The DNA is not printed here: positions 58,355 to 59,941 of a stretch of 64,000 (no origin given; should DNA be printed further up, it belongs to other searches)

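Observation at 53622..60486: Nucleotide-sugar module: 4,6-dehydratase + Lys-type aminotransferase + hexapeptide acetyltransferase (diNAcBac-like route) plus a His-for-Lys 3-dehydratase with a Cys cluster (3,6-dideoxyhexose route) and a short reductase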

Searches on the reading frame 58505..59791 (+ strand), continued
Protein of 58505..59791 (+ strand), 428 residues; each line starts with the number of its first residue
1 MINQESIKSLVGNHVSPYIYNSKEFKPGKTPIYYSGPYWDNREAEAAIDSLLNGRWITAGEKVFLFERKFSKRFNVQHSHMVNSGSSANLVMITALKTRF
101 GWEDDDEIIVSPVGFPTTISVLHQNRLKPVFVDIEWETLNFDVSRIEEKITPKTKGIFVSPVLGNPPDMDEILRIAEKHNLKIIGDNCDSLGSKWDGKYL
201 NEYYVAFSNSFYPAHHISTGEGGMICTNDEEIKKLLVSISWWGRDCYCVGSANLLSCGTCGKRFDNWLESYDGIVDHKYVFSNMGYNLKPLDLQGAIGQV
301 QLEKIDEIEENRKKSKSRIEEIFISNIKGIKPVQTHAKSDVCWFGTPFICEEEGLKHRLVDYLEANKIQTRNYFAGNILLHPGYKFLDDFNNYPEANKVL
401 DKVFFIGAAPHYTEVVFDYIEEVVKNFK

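Call 25: find_homologous_proteins(query=window:58505-59791:+, max_evalue=1e-30)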
Query window:58505-59791:+ (428 aa): 7996 proteins with E <= 1e-30 among 8000 candidates; the best 120 are listed.
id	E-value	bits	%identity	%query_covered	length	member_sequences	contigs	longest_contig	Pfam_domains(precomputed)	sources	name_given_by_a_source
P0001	7.6e-298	1005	100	100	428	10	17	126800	PF01053.27,PF01041.24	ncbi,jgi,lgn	jgi:CDP-6-deoxy-D-xylo-4-hexulose-3-dehydrase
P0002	1.8e-289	978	96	100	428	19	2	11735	PF01053.27,PF01041.24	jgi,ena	jgi:CDP-6-deoxy-D-xylo-4-hexulose-3-dehydrase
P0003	5.3e-284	960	94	100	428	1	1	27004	PF01041.24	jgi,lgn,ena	jgi:CDP-6-deoxy-D-xylo-4-hexulose-3-dehydrase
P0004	2.7e-274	928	92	100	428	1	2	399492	PF01041.24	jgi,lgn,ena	-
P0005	7.1e-274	926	91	100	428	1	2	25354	PF01041.24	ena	-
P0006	3.5e-251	852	82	100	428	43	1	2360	PF01053.27,PF01041.24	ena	-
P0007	3.8e-251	851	82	100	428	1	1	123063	PF01053.27,PF01041.24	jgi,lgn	-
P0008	1.7e-250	849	82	100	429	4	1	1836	PF01053.27,PF01041.24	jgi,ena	-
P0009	2.7e-250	849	82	100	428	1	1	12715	PF01041.24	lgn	-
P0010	3.7e-250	848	82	100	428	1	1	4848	PF01053.27,PF01041.24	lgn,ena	-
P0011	7.3e-250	847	81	100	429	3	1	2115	PF01053.27,PF01041.24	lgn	-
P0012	7.8e-250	847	82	100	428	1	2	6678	PF01053.27,PF01041.24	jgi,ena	jgi:CDP-6-deoxy-D-xylo-4-hexulose-3-dehydrase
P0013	8.2e-250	847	82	100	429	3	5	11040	PF01053.27,PF01041.24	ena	-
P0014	8.5e-250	847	81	100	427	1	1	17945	PF01053.27,PF01041.24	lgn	-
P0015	1.1e-249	847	82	100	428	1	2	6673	PF01053.27,PF01041.24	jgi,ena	-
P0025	1.2e-245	833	80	100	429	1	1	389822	PF01041.24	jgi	-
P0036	1.0e-244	830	79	100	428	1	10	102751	PF01053.27,PF01041.24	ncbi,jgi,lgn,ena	jgi:CDP-6-deoxy-D-xylo-4-hexulose-3-dehydrase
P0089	1.8e-242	823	79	100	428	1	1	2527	PF01053.27,PF01041.24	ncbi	-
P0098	2.6e-242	822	80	100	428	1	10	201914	PF01041.24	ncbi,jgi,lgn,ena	jgi:CDP-6-deoxy-D-xylo-4-hexulose-3-dehydrase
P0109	7.6e-242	821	78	100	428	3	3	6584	PF01041.24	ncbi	-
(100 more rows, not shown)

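Call 26: find_encoding_contigs(protein=P0098, flank=10000, max_places=3)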
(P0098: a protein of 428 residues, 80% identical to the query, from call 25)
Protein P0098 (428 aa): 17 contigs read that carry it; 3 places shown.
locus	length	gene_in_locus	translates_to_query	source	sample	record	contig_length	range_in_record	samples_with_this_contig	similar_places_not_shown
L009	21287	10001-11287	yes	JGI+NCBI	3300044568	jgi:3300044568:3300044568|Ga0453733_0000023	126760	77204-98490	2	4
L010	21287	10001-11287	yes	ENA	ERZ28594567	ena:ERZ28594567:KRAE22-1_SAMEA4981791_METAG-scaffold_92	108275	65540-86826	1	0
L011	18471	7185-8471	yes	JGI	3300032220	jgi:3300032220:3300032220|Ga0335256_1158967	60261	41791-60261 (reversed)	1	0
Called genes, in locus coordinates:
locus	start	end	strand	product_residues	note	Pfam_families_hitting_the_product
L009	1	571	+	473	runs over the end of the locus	PF00534:Glycos_transf_1 (weak), PF13692:Glyco_trans_1_4 (weak)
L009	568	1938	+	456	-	PF13524:Glyco_trans_1_2 (faint), PF13692:Glyco_trans_1_4 (faint), PF00534:Glycos_transf_1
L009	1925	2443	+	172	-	-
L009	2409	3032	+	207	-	PF00535:Glycos_transf_2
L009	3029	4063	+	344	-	PF01073:3Beta_HSD (faint), PF01370:Epimerase, PF16363:GDP_Man_Dehyd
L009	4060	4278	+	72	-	-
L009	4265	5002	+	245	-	PF01531:Glyco_transf_11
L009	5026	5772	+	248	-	-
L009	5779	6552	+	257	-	PF01697:Glyco_transf_92 (weak)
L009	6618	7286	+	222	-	PF05575:V_cholerae_RfbT (weak), PF05050:Methyltransf_21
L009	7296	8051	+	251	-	-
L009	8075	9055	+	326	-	PF01073:3Beta_HSD (weak), PF01370:Epimerase, PF02719:Polysacc_synt_2, PF04321:RmlD_sub_bind, PF07993:NAD_binding_4 (weak), PF16363:GDP_Man_Dehyd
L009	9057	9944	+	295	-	-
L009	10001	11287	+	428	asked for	PF01041:DegT_DnrJ_EryC1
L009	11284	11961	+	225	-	PF01370:Epimerase, PF04321:RmlD_sub_bind, PF07993:NAD_binding_4 (weak)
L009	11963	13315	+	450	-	PF00535:Glycos_transf_2, PF18922:DUF5672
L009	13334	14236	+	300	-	-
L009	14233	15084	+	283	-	PF04724:Glyco_transf_17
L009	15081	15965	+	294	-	-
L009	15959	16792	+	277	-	PF05050:Methyltransf_21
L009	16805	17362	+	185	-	PF05050:Methyltransf_21, PF25276:DUF7870 (weak)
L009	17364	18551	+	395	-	PF00535:Glycos_transf_2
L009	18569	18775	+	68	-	-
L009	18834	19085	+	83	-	-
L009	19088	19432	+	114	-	-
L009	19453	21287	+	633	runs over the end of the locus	PF00963:Cohesin (weak), PF18962:Por_Secre_tail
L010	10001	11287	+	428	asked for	PF01041:DegT_DnrJ_EryC1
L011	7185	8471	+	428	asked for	PF01041:DegT_DnrJ_EryC1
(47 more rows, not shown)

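Call 27: find_encoding_contigs(protein=P0025, flank=10000, max_places=2)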
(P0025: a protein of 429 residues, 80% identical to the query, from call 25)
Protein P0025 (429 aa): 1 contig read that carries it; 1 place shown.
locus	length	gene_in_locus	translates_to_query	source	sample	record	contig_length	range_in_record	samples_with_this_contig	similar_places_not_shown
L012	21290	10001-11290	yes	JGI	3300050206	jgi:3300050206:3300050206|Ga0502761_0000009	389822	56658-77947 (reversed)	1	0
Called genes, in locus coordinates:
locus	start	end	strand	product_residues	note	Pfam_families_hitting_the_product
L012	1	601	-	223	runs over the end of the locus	PF13733:Glyco_transf_7N, PF02709:Glyco_transf_7C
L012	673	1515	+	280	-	PF01531:Glyco_transf_11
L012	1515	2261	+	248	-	PF00535:Glycos_transf_2, PF13641:Glyco_tranf_2_3, PF13506:Glyco_transf_21 (weak)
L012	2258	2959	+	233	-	PF01762:Galactosyl_T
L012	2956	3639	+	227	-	PF00535:Glycos_transf_2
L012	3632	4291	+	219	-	PF18922:DUF5672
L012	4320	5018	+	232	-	-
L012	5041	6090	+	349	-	-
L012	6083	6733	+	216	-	PF05050:Methyltransf_21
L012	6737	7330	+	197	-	PF05050:Methyltransf_21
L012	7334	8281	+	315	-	PF01531:Glyco_transf_11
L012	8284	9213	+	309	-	-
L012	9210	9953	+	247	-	PF04724:Glyco_transf_17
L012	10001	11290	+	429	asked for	PF01041:DegT_DnrJ_EryC1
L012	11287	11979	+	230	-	PF04321:RmlD_sub_bind, PF01370:Epimerase, PF07993:NAD_binding_4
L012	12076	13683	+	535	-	-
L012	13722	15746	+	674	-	PF01471:PG_binding_1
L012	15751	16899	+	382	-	-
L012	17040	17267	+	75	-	-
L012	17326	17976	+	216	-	-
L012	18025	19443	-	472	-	-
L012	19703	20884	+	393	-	PF00154:RecA_N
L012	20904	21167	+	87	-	-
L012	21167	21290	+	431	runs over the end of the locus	PF06745:ATPase (faint), PF03796:DnaB_C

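Call 33: search_protein_families(library=ncbifam, proteins=[L009:8075-9055:+, L009:3029-4063:+, L009:11284-11961:+], max_evalue=1e-10)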
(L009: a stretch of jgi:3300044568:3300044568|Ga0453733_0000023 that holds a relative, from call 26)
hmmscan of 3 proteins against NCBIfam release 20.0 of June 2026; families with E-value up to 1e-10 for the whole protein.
L009:8075-9055:+ (326 aa): 14 families
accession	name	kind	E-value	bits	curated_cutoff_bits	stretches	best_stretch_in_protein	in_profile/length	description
TIGR01472.1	gmd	equivalog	3.2e-37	128.5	415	1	4-318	4-336/342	GDP-mannose 4,6-dehydratase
TIGR01181.1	dTDP_gluc_dehyt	equivalog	1.7e-30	106.3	365.1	1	2-321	1-312/321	dTDP-glucose 4,6-dehydratase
TIGR04180.1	EDH_00030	hypoth_equivalog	8e-28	97.3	475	1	4-307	2-296/297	NAD-dependent 4,6-dehydratase LegB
TIGR01179.1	galE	equivalog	5.4e-26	91.2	262.3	1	3-182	2-178/332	UDP-glucose 4-epimerase GalE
TIGR02622.1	CDP_4_6_dhtase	equivalog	9.1e-23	80.9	278.45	1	2-323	6-333/352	CDP-glucose 4,6-dehydratase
NF043036.1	ErythonDh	equivalog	2.5e-20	72.9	325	1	1-176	1-175/321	D-erythronate dehydrogenase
TIGR02197.1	heptose_epim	equivalog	4.2e-17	62.3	274.6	1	4-257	2-251/316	ADP-glyceromanno-heptose 6-epimerase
NF007582.0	PRK10217.1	equivalog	6.8e-17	61.6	698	1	2-254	3-258/355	dTDP-glucose 4,6-dehydratase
NF011728.1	PRK15181.1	equivalog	2.2e-16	59.8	760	1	2-325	17-342/348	Vi polysaccharide biosynthesis UDP-N-acetylglucosaminuronic acid C-4 epimerase TviC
NF008872.0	PRK11908.1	equivalog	2.8e-16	59.5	294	1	1-324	2-339/349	bifunctional UDP-4-keto-pentose/UDP-xylose synthase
NF007956.0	PRK10675.1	subfamily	9.6e-15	54.5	394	1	1-159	1-158/338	UDP-glucose 4-epimerase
NF007490.0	PRK10084.1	subfamily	9.3e-13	47.9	649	1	1-313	1-327/361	dTDP-glucose 4,6-dehydratase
NF005998.1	PRK08125.1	equivalog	1.3e-12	46.9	777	1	2-319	317-648/649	bifunctional UDP-4-amino-4-deoxy-L-arabinose formyltransferase/UDP-glucuronic acid oxidase ArnA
NF041015.1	UDPsulfquin_syn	equivalog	2.7e-12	46.3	575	0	1-119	1-139/384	UDP-sulfoquinovose synthase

L009:3029-4063:+ (344 aa): 5 families
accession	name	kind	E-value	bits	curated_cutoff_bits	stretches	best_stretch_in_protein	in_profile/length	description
NF047922.1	GDPFucSynFcl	equivalog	5.2e-25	88.5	500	1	78-339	53-301/308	GDP-L-fucose synthase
TIGR02197.1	heptose_epim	equivalog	5.8e-18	65.1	274.6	1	5-298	2-279/316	ADP-glyceromanno-heptose 6-epimerase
TIGR04180.1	EDH_00030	hypoth_equivalog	4.3e-15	55.6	475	1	5-287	2-263/297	NAD-dependent 4,6-dehydratase LegB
TIGR01181.1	dTDP_gluc_dehyt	equivalog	9.9e-15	54.4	365.1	1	4-340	2-312/321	dTDP-glucose 4,6-dehydratase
TIGR01179.1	galE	equivalog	1e-13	50.8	262.3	1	5-285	3-280/332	UDP-glucose 4-epimerase GalE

L009:11284-11961:+ (225 aa): 2 families
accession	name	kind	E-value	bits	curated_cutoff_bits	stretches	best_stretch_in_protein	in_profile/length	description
TIGR01214.1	rmlD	equivalog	5.1e-21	75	224.05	1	2-141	1-148/285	dTDP-4-dehydrorhamnose reductase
NF007440.0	PRK09987.1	equivalog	1.5e-11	44.1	308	1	46-142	55-153/299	dTDP-4-dehydrorhamnose reductase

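Call 39: search_dna_similar(query=L009:8075-9055:+, collection=phages, mode=protein, max_rows=30, max_evalue=0.00001)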
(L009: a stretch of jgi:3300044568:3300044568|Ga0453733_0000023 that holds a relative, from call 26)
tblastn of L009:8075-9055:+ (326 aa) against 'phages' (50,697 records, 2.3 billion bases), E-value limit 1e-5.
Records with a match: 287; places in all: 356; records where one place covers at least 80% of the query: 146.
Best place of each record, by identity: <60% 287.
By first word of the organism name: Escherichia 91; Synechococcus 66; Bacteriophage 42; Listeria 10; uncultured 7; Acinetobacter 6; Marine 5; Enterococcus 5; Rhizobium 5; Salmonella 5; and 22 more.
By host as written in the record: - 122; Escherichia coli 25; Escherichia coli K-12 MG1655 14; Listeria monocytogenes 10; Synechococcus sp. 5; Escherichia sp. 5; Campylobacter jejuni 5; Synechococcus sp. MW02 4; and 64 more.
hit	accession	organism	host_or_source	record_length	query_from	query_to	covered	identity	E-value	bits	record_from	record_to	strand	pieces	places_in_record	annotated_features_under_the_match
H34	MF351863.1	Synechococcus phage Bellamy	Synechococcus str. WH8109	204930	2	324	99%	36.1%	1e-46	174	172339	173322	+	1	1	219: NAD-dependent epimerase/dehydratase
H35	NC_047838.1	Synechococcus phage Bellamy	Synechococcus str. WH8109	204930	2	324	99%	36.1%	1e-46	174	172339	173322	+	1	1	219: nucleotide-sugar epimerase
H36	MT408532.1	Synechococcus phage SynMITS9220M01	Synechococcus sp. MIT S9220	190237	2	324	99%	35.8%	3e-49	182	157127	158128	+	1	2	NAD-dependent epimerase/dehydratase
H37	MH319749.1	Marine virus AG-345-F15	single cell amplified by WGA-X; seawater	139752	2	319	98%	32.0%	4e-35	140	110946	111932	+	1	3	record has no annotation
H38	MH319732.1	Marine virus AG-345-E02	single cell amplified by WGA-X; seawater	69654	2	319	98%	31.5%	6e-33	134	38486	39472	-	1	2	record has no annotation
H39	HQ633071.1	Synechococcus phage S-SKS1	Synechococcus sp. WH7803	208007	4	316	96%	31.6%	3e-33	135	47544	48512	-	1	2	GDP-D-mannose 4,6-dehydratase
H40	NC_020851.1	Synechococcus phage S-SKS1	Synechococcus sp. WH7803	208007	4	316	96%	31.6%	3e-33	135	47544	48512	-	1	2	nucleotide-sugar epimerase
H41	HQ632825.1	Prochlorococcus phage P-SSM5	Prochlorococcus marinus NATL2A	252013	2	319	98%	30.7%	1e-31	130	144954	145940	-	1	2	GDP-mannose 4,6-dehydratase | nucleotide-sugar epimerase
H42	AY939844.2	Prochlorococcus phage P-SSM2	Prochlorococcus sp. NATL1A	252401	2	319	98%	30.7%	1e-31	130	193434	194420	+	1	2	GDP-D-mannose dehydratase | nucleotide-sugar epimerase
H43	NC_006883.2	Prochlorococcus phage P-SSM2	Prochlorococcus sp. NATL1A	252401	2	319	98%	30.7%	1e-31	130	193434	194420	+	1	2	nucleotide-sugar epimerase (x2)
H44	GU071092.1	Prochlorococcus phage P-SSM2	-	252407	2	319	98%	30.7%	1e-31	130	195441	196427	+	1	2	GDP-mannose 4,6-dehydratase | nucleotide-sugar epimerase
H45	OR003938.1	Synechococcus phage DSL-LC03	Synechococcus sp.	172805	4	319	97%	30.6%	7e-36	143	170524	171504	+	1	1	GDP-mannose 4,6-dehydratase | GDP-L-fucose synthase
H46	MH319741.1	Marine virus AG-345-E15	single cell amplified by WGA-X; seawater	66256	1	321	98%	30.1%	2e-27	118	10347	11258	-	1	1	record has no annotation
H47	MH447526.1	Sulfolobus filamentous virus 1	Sulfolobus sp.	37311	1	319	98%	30.2%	4e-27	117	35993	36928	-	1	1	putative GDP-mannose 4,6-dehydratase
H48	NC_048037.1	Sulfolobus filamentous virus 1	Sulfolobus sp.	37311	1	319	98%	30.2%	4e-27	117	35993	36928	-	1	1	nucleotide-sugar epimerase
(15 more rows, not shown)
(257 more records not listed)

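Call 41: find_related_loci(query=window:58505-59791:+, collection=genome_contigs, flank=10000)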
Query window:58505-59791:+ (428 aa) in genome_contigs; peptide patterns used: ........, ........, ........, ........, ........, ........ (x = any residue, [..] = any of these).
563 stretches matched a pattern; 45 encode a relative of the query (tblastn E <= 1e-3); 45 distinct loci.
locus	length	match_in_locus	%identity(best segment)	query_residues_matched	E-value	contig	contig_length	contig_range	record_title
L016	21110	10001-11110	29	41-425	2e-51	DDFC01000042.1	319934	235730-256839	MAG TPA_asm: Verrucomicrobiaceae bacterium UBA1938 UBA1938_contig_366, whole genome shotgun sequence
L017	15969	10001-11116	28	41-427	1e-47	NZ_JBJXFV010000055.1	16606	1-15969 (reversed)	MAG: Prosthecobacter sp. isolate F1F2.bin.412 k127_4238523, whole genome shotgun sequence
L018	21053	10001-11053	31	66-423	9e-46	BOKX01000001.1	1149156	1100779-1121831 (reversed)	Patescibacteria group bacterium BroJett032 DNA, sequence1, whole genome shotgun sequence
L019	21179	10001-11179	30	18-428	8e-44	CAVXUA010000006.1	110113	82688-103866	MAG: uncultured Ignavibacteriales bacterium isolate MFD03804.bin.2.132 genome assembly, contig: contig_23526, whole geno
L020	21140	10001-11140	30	32-428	8e-44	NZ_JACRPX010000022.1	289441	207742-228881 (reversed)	MAG: Ignavibacterium album isolate NC_groundwater_1998_Pr3_S-0.65um_35_12 SR2-18-Sp65_coassembly_scaffold_454498, whole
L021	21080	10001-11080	29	57-427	7e-44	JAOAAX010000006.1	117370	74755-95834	MAG: Chthoniobacterales bacterium isolate SKW161 NODE_6_length_117370_cov_5.642710, whole genome shotgun sequence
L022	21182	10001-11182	30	18-428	4e-43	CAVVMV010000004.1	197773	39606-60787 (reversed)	MAG: uncultured Ignavibacteriales bacterium isolate MFD03551.bin.2.74 genome assembly, contig: contig_19967, whole genom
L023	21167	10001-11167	30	4-414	3e-43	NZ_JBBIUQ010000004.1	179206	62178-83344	MAG: Ignavibacterium sp. isolate EPF170215_bin_57 NODE_59_length_179206_cov_9.57155, whole genome shotgun sequence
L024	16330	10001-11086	30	32-414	6e-43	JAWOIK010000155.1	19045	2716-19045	MAG: Ignavibacteriaceae bacterium isolate CWP5-2.bin.23 k191_3114452, whole genome shotgun sequence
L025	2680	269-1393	30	32-427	4e-43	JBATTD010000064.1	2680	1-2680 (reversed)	MAG: Ignavibacteriaceae bacterium isolate MFD12956_ilm_asm_bin20 k127_137528, whole genome shotgun sequence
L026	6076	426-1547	29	32-426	2e-42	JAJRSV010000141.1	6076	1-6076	MAG: Bacteroidetes bacterium isolate Dive96_bin1.139 k141_1947440, whole genome shotgun sequence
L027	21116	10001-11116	30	32-427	3e-42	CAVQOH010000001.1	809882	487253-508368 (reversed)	MAG: uncultured Ignavibacteriales bacterium isolate MFD09964.bin.1.236 genome assembly, contig: contig_27675, whole geno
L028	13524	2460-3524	32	57-425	6e-42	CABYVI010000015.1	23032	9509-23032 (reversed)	MAG: uncultured SAR116 cluster alpha proteobacterium isolate AG-333-N20 genome assembly, contig: AG-333-N20_NODE_15, who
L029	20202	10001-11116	29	32-424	6e-42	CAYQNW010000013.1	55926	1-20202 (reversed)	MAG TPA_asm: uncultured Ignavibacterium sp. isolate SRP185410_co2_299 genome assembly, contig: NODE_482_length_55926_cov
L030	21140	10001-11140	30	32-428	5e-42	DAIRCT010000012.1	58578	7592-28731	MAG TPA_asm: Ignavibacteriaceae bacterium isolate CTOTU2299 NODE_285_length_58578_cov_8.102165, whole genome shotgun seq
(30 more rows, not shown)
